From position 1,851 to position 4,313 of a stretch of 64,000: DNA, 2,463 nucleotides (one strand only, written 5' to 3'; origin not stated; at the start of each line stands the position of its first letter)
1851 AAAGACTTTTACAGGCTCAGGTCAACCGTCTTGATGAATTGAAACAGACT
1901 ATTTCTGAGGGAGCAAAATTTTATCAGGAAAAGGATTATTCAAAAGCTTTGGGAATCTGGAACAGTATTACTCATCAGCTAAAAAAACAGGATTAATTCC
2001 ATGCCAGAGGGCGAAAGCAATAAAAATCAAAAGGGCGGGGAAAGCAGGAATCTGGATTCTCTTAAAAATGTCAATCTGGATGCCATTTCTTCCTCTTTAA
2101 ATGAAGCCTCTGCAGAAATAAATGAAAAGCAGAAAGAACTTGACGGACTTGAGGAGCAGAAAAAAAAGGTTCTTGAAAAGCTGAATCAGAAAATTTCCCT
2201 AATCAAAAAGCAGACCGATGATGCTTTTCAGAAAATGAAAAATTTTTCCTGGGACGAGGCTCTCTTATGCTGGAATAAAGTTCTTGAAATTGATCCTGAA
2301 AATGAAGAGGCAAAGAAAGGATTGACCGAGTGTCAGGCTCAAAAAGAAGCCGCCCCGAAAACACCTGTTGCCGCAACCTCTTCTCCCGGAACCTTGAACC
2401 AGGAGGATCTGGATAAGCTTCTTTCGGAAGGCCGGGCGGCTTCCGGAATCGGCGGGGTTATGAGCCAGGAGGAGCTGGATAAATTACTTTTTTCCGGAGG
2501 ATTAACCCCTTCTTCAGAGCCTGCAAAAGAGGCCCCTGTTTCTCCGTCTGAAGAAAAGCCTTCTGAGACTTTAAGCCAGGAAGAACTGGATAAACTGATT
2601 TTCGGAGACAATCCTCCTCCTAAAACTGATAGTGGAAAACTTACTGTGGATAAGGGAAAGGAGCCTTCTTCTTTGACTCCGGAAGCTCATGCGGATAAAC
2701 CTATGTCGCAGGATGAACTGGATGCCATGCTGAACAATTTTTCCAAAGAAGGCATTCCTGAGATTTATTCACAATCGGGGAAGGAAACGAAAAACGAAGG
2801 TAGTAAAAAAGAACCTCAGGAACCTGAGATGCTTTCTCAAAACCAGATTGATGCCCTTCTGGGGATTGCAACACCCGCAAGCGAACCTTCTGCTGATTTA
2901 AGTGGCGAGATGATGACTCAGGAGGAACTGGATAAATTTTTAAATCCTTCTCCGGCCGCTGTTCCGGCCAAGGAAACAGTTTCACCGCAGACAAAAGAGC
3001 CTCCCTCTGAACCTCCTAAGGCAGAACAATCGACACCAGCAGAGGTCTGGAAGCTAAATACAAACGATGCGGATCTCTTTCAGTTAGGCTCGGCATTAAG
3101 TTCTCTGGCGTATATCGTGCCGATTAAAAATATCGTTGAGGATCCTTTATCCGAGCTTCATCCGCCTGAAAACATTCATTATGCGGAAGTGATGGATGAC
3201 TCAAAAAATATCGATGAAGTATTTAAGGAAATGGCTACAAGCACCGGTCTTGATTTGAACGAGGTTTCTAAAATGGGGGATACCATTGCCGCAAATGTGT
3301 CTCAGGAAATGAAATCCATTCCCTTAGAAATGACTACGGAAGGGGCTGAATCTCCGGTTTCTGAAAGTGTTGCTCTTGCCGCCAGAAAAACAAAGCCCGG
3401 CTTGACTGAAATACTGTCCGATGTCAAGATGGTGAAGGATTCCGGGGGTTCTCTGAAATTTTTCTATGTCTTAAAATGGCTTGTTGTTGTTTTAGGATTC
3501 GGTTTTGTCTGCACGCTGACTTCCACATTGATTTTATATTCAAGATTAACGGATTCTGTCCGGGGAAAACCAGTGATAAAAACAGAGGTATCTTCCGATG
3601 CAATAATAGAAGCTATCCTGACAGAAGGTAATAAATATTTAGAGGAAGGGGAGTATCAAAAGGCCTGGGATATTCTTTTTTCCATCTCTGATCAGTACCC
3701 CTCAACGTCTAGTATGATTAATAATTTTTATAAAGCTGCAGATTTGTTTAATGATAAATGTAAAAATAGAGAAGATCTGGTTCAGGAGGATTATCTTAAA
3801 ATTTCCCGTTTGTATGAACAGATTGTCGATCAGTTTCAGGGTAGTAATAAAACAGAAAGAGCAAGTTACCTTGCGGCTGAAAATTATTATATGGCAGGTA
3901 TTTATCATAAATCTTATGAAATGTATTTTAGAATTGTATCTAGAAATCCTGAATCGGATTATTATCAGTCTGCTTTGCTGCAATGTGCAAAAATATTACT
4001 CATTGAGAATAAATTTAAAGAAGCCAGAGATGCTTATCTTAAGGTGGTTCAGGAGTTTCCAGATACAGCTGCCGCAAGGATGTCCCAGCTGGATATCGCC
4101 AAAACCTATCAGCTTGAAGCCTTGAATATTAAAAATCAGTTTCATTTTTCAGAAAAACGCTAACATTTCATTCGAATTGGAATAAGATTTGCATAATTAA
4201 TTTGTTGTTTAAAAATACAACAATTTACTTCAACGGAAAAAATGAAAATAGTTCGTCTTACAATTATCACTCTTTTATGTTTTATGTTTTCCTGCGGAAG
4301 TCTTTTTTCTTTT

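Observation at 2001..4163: Membrane protein with six tandem copies of a FliM/FliY-type CheY-P docking-like peptide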

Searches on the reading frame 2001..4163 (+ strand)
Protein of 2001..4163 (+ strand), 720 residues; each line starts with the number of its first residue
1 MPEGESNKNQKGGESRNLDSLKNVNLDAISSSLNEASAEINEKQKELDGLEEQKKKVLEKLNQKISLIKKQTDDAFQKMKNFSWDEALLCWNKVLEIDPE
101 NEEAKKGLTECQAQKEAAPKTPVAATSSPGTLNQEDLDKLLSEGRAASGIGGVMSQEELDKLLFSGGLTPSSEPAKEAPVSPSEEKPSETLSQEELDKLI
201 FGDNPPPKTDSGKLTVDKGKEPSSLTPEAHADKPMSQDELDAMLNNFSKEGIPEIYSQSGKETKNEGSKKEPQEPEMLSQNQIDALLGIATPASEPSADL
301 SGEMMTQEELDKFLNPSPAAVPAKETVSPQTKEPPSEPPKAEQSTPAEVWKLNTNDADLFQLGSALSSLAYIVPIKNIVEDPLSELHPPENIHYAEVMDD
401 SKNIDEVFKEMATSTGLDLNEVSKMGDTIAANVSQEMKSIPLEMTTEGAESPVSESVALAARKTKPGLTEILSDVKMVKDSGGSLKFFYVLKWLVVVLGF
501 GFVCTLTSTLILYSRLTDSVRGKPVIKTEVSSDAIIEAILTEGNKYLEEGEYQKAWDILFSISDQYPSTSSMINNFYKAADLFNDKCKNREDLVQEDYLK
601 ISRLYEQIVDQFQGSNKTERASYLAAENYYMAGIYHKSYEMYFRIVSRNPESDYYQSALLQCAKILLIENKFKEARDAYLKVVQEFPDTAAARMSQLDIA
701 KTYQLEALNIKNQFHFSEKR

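Call 3: search_protein_families(library=pfam, proteins=[window:2001-4163:+], max_evalue=0.1)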
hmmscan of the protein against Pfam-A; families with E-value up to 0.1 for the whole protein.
window:2001-4163:+ (720 aa): 9 families
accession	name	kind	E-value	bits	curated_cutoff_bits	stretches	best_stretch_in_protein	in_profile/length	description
PF07719.23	TPR_2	-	3.1e-07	30.4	27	0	82-101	15-34/34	Tetratricopeptide repeat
PF14559.12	TPR_19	-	1.4e-06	28.9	25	0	91-115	14-38/68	Tetratricopeptide repeat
PF13428.12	TPR_14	-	3.7e-06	27.5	23.5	0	658-694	3-39/44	Tetratricopeptide repeat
PF00515.34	TPR_1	-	1.9e-05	24.7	27.8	0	84-101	17-34/34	Tetratricopeptide repeat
PF13414.12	TPR_11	-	0.0003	20.8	26.8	1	84-104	10-30/42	TPR repeat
PF09976.15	TPR_21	-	0.00049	20.3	25.5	1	578-676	38-133/193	Tetratricopeptide repeat-like domain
PF12895.13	ANAPC3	-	0.0032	18.2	27.2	0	614-681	18-81/82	Anaphase-promoting complex, cyclosome, subunit 3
PF13174.12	TPR_6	-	0.0098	16.9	26.3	0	658-689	7-33/33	Tetratricopeptide repeat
PF16516.10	CC2-LZ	-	0.032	15.1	35.3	0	17-73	7-62/100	Leucine zipper of domain CC2 of NEMO, NF-kappa-B essential modulator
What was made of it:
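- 2076..2351 (+): N-terminal long helix plus TPR-like hairpin (aa 26-117). TPR_2/TPR_19 hits at aa 82-115 (call 3).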

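Call 6: find_homologous_proteins(query=window:2001-4163:+)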
Query window:2001-4163:+ (720 aa): 4 proteins with E <= 0.001 among 8000 candidates.
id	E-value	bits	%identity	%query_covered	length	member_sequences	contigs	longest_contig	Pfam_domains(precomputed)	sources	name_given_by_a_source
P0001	0.0e+0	1573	100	100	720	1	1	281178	PF14559.13,PF00515.35,PF13428.13,PF07719.24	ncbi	-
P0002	0.0e+0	1061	71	100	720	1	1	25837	PF14559.13,PF13428.13,PF07719.24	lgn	-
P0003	0.0e+0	1034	69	100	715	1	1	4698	PF14559.13,PF12895.14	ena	-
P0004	2.9e-8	51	29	29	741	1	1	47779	-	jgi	jgi:hypothetical protein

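Call 8: list_cluster_members(proteins=[P0001, P0002, P0003, P0004])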
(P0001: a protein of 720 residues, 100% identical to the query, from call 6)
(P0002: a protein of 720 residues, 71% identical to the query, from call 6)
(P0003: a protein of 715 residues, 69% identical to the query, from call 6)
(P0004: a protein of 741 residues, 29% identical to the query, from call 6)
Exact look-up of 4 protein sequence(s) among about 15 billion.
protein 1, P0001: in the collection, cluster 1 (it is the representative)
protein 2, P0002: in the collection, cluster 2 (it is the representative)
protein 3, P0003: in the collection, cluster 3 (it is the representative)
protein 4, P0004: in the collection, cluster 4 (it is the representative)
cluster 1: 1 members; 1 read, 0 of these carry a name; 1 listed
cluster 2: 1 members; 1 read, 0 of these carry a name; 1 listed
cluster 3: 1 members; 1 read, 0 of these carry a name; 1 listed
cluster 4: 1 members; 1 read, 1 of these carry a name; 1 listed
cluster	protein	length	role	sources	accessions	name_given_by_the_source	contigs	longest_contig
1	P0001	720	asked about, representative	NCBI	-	-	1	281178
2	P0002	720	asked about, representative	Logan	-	-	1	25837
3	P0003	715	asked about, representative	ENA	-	-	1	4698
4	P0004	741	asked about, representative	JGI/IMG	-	hypothetical protein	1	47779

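Call 9: find_encoding_contigs(protein=P0001, flank=10000, max_places=3)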
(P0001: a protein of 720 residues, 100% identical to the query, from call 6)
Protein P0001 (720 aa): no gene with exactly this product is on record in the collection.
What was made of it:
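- No cheY, fliM or fliN lies in the 64-kb window, and the rest of the genome could not be read (call 9).
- Tried and rejected: Exact look-up of the window protein's contig failed, so the genome's own cheY, fliM and flhG could not be inspected (call 9).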

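Call 10: find_encoding_contigs(protein=P0004, flank=10000, max_places=3)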
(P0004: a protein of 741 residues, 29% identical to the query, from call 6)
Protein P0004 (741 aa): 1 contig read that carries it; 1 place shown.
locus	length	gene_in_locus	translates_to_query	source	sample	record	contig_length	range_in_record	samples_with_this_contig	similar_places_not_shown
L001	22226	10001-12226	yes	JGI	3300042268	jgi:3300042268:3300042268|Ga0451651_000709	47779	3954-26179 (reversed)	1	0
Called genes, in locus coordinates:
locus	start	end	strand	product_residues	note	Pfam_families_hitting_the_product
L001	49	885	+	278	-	PF08668:HDOD (faint), PF13487:HD_5, PF01966:HD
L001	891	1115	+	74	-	-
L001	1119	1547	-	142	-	-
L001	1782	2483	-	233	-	-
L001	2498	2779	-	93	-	-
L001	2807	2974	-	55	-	PF12728:HTH_17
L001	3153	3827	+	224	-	PF00717:Peptidase_S24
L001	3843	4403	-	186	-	PF01789:PsbP (weak), PF08786:DcrB (weak)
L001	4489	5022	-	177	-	PF13563:2_5_RNA_ligase2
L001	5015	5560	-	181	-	PF04307:YdjM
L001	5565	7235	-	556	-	PF02463:SMC_N, PF13175:AAA_15 (weak), PF13476:AAA_23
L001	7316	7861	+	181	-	PF01035:DNA_binding_1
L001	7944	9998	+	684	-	PF01973:MptE-like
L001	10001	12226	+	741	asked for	-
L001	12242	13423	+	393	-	PF00072:Response_reg, PF13487:HD_5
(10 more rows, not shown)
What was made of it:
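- P0004 is followed by a REC-HD-GYP gene (call 10).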

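Call 12: find_encoding_contigs(protein=P0002, flank=10000, max_places=3)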
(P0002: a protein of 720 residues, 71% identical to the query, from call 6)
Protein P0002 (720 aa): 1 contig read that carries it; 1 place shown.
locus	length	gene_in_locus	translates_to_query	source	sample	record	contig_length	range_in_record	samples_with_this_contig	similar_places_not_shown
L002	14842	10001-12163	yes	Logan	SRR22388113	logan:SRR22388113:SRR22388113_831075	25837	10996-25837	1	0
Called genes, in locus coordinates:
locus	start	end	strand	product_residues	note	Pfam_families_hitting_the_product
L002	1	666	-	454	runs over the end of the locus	-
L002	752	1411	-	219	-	-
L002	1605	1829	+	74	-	-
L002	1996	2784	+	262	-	PF01476:LysM (weak)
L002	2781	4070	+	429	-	PF00072:Response_reg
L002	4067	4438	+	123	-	PF01740:STAS (weak)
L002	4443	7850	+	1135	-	PF00515:TPR_1 (faint), PF07719:TPR_2 (faint), PF13176:TPR_7 (faint), PF13181:TPR_8 (faint), PF13424:TPR_12 (faint), PF13428:TPR_14 (faint), PF14559:TPR_19 (faint), PF13414:TPR_11 (faint), +1 more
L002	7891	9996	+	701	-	PF23914:TPR_CcmH_CycH (faint), PF00515:TPR_1 (faint), PF07719:TPR_2 (faint), PF13181:TPR_8 (faint), PF13414:TPR_11 (faint), PF13428:TPR_14 (faint), PF13432:TPR_16 (faint), PF14559:TPR_19 (faint)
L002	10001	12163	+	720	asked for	PF07719:TPR_2 (faint), PF13428:TPR_14 (faint), PF14559:TPR_19 (faint)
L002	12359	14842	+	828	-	?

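Call 14: find_related_loci(query=A1, collection=genome_contigs, flank=10000)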
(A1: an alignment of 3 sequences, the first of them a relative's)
Query A1 (720 aa) in genome_contigs; peptide patterns used: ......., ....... (x = any residue, [..] = any of these).
388 stretches matched a pattern, but none encodes a relative of the query by tblastn (E <= 1e-3).
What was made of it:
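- Tried and rejected: A genome_contigs scan with the orthologue alignment found no relative (call 14).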

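Call 17: search_protein_families(library=ncbifam, proteins=[window:2001-4163:+], max_evalue=0.01)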
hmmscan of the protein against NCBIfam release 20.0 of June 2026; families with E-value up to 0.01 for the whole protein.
window:2001-4163:+ (720 aa): 3 families
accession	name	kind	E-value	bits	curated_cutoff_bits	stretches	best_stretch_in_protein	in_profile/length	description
TIGR02795.1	tol_pal_ybgF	equivalog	7.3e-15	55.6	90.1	1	591-696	11-116/119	tol-pal system protein YbgF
TIGR03302.1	OM_YfiO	subfamily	2.3e-05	24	81.4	0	651-703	28-80/239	outer membrane protein assembly factor BamD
NF042912.1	Amuc_1098_fam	equivalog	0.0062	14.6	750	1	27-116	114-203/805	Amuc_1098 family type IV pilus outer membrane protein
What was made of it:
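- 3036..3410 (+): Conserved middle region of unknown fold (aa 346-470). No family hit (calls 3, 17).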

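Call 41: search_protein_families(library=pfam, alignment_id=A3, max_evalue=0.0001)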
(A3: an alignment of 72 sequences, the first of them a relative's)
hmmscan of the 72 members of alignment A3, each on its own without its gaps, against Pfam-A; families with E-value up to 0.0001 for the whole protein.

A. member 1, P0004 (741 aa): 0 families

B. families by the number of members that match (of 72 scanned): 46 families (the first 25 are shown)
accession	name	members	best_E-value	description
PF14559.12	TPR_19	7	2.7e-24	Tetratricopeptide repeat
PF13428.12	TPR_14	7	1e-22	Tetratricopeptide repeat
PF13432.12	TPR_16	5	3.2e-21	Tetratricopeptide repeat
PF13174.12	TPR_6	5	1.1e-19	Tetratricopeptide repeat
PF13424.12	TPR_12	5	2.2e-16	Tetratricopeptide repeat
PF25058.1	ARM_TT21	5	1.3e-14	Tetratricopeptide repeat protein 21 ARM repeat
PF09976.15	TPR_21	5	1.1e-13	Tetratricopeptide repeat-like domain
PF07719.23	TPR_2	5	5.1e-12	Tetratricopeptide repeat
PF13525.12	YfiO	4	9.1e-14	Outer membrane lipoprotein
PF12895.13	ANAPC3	4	2.3e-07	Anaphase-promoting complex, cyclosome, subunit 3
PF01052.25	FliMN_C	3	2.1e-22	Type III flagellar switch regulator (C-ring) FliN C-term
PF13181.12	TPR_8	3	3.4e-11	Tetratricopeptide repeat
PF04344.18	CheZ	2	5.9e-05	Chemotaxis phosphatase, CheZ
PF13163.11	DUF3999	1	7.4e-107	Protein of unknown function (DUF3999)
PF12799.13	LRR_4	1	8.5e-98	Leucine Rich repeats (2 copies)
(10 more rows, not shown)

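Call 49: find_encoding_contigs(protein=P0003, flank=10000, max_places=3)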
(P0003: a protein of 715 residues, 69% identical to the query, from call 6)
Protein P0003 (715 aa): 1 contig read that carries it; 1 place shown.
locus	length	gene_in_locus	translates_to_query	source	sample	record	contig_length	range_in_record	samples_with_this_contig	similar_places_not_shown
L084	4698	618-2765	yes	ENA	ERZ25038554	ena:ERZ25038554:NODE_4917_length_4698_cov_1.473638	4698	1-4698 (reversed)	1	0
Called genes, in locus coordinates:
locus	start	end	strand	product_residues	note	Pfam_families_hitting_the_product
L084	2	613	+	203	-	?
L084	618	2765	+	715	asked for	PF12895:ANAPC3 (faint), PF14559:TPR_19 (faint)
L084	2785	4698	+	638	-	?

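Call 62: search_protein_families(library=pfam, proteins=[L002:1996-2784:+, L002:2781-4070:+, L002:4067-4438:+, L002:4443-7850:+, L002:7891-9996:+], max_evalue=0.001)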
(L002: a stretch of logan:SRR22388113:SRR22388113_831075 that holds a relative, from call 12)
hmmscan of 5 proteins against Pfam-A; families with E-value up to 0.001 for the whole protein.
L002:1996-2784:+ (262 aa): 1 family
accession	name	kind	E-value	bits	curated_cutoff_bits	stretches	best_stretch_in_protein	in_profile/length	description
PF01476.26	LysM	-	5.6e-06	26.6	20.9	1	184-236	1-43/43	LysM domain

L002:2781-4070:+ (429 aa): 1 family
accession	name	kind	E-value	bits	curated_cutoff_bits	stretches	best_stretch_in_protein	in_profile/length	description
PF00072.30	Response_reg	-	4.8e-26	91.5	30.2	1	3-112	1-110/111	Response regulator receiver domain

L002:4067-4438:+ (123 aa): 1 family
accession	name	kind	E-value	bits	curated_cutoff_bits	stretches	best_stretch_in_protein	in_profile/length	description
PF01740.26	STAS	-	7.7e-07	29.3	22.6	1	15-97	15-102/106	STAS domain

L002:4443-7850:+ (1135 aa): 10 families
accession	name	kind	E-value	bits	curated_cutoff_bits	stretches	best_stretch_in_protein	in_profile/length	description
PF00515.34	TPR_1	-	8.8e-24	82.7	27.8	3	785-804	15-34/34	Tetratricopeptide repeat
PF07719.23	TPR_2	-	2.2e-21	74.6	27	2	217-245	6-34/34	Tetratricopeptide repeat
PF13428.12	TPR_14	-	2.5e-18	65.2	23.5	0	216-253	5-42/44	Tetratricopeptide repeat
PF14559.12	TPR_19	-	5e-17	62.4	25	0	226-255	5-34/68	Tetratricopeptide repeat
PF13414.12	TPR_11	-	1.4e-13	50.7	26.8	0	1063-1091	2-30/42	TPR repeat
PF13181.12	TPR_8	-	9.2e-12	44.6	25.7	0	225-245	14-34/34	Tetratricopeptide repeat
PF13424.12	TPR_12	-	7.2e-08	32.9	30.1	0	785-800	17-32/77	Tetratricopeptide repeat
PF13432.12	TPR_16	-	3.6e-06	27.7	32.7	0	1062-1100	4-42/65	Tetratricopeptide repeat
PF13176.12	TPR_7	-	1.1e-05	25.6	27.9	0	785-806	13-34/36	Tetratricopeptide repeat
PF13371.12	TPR_9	-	0.00056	20.3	35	0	225-247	8-30/73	Tetratricopeptide repeat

L002:7891-9996:+ (701 aa): 11 families
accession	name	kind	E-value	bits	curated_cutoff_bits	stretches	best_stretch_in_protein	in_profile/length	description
PF07719.23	TPR_2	-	5.4e-20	70.2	27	0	161-188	2-29/34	Tetratricopeptide repeat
PF13428.12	TPR_14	-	1.8e-12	47.1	23.5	0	230-266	3-39/44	Tetratricopeptide repeat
PF00515.34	TPR_1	-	3.3e-12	46.1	27.8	0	160-188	1-29/34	Tetratricopeptide repeat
PF13414.12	TPR_11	-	3.1e-08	33.6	26.8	0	602-630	2-30/42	TPR repeat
PF14559.12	TPR_19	-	3.1e-07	31.1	25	0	241-265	4-28/68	Tetratricopeptide repeat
PF13181.12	TPR_8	-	1.4e-06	28.4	25.7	0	302-328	7-33/34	Tetratricopeptide repeat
PF13432.12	TPR_16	-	6.3e-06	27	32.7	0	166-190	3-27/65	Tetratricopeptide repeat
PF23914.1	TPR_CcmH_CycH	-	1.8e-05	25.1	42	0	608-701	64-154/158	Cytochrome c-type biogenesis protein H TPR domain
PF10579.15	Rapsyn_N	-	0.00014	22.3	23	0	668-695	6-33/80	Rapsyn N-terminal myristoylation and linker region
PF13176.12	TPR_7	-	0.00027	21.2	27.9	0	105-124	12-33/36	Tetratricopeptide repeat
PF13424.12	TPR_12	-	0.00052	20.6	30.1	0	601-627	10-36/77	Tetratricopeptide repeat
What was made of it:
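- On HubP/FimV polar landmarks: A separate LysM protein lies upstream in L002 (call 62).
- In L002 the cluster is LysM, REC(429 aa), STAS, TPR1135, TPR701, target (calls 12, 62).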

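Call 64: search_solved_structures(query=L002:2781-4070:+, max_evalue=0.00001, show_alignments=1)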
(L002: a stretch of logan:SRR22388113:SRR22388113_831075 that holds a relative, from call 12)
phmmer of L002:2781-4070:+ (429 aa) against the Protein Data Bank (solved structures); distinct sequences matched with E-value up to 0.00001: 201 (the best 60 are shown).
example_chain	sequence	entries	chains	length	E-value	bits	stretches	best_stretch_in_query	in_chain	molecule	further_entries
8fk2_A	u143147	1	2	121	3e-18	69.2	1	2-113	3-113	Putative response regulator CovR VicR-like protein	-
9xzo_A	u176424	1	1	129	1.6e-16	63.5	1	2-115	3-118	De novo protein M1X0B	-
1nxo_A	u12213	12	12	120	2.5e-16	62.9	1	2-117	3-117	DNA-binding response regulator | Response regulator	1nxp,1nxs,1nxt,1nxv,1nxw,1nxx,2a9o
2zwm_A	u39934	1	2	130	3.8e-16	62.2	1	2-118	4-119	Transcriptional regulatory protein yycF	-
6eb7_A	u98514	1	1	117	4.3e-16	62.1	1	2-115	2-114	DNA-binding response regulator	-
3f6p_A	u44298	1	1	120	7.4e-16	61.3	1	2-114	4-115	Transcriptional regulatory protein yycF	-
6swl_A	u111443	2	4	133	3.8e-15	59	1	3-115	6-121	Two-component response regulator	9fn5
6ifh_A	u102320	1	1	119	2.1e-14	56.5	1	2-114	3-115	Sporulation initiation phosphotransferase F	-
6ont_A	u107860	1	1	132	4.7e-14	55.3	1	2-115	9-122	Two-component response regulator 1452 receiver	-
3eq2_A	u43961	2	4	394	5.9e-14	55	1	3-110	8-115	Probable two-component response regulator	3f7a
3ffw_A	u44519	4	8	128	2.6e-13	52.9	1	1-111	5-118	Chemotaxis protein cheY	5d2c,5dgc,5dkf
2jvi_A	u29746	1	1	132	2.8e-13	52.8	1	2-114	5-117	Sporulation initiation phosphotransferase F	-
4uhj_A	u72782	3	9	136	4e-13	52.3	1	2-116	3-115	TRANSCRIPTIONAL REGULATORY PROTEIN CPXR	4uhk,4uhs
1pey_A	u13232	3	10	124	5.7e-13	51.8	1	2-112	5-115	Sporulation initiation phosphotransferase F | SPORULATION RESPONSE REGULATORY PROTEIN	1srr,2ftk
1f51_E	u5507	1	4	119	6e-13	51.7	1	2-112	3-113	SPORULATION INITIATION PHOSPHOTRANSFERASE F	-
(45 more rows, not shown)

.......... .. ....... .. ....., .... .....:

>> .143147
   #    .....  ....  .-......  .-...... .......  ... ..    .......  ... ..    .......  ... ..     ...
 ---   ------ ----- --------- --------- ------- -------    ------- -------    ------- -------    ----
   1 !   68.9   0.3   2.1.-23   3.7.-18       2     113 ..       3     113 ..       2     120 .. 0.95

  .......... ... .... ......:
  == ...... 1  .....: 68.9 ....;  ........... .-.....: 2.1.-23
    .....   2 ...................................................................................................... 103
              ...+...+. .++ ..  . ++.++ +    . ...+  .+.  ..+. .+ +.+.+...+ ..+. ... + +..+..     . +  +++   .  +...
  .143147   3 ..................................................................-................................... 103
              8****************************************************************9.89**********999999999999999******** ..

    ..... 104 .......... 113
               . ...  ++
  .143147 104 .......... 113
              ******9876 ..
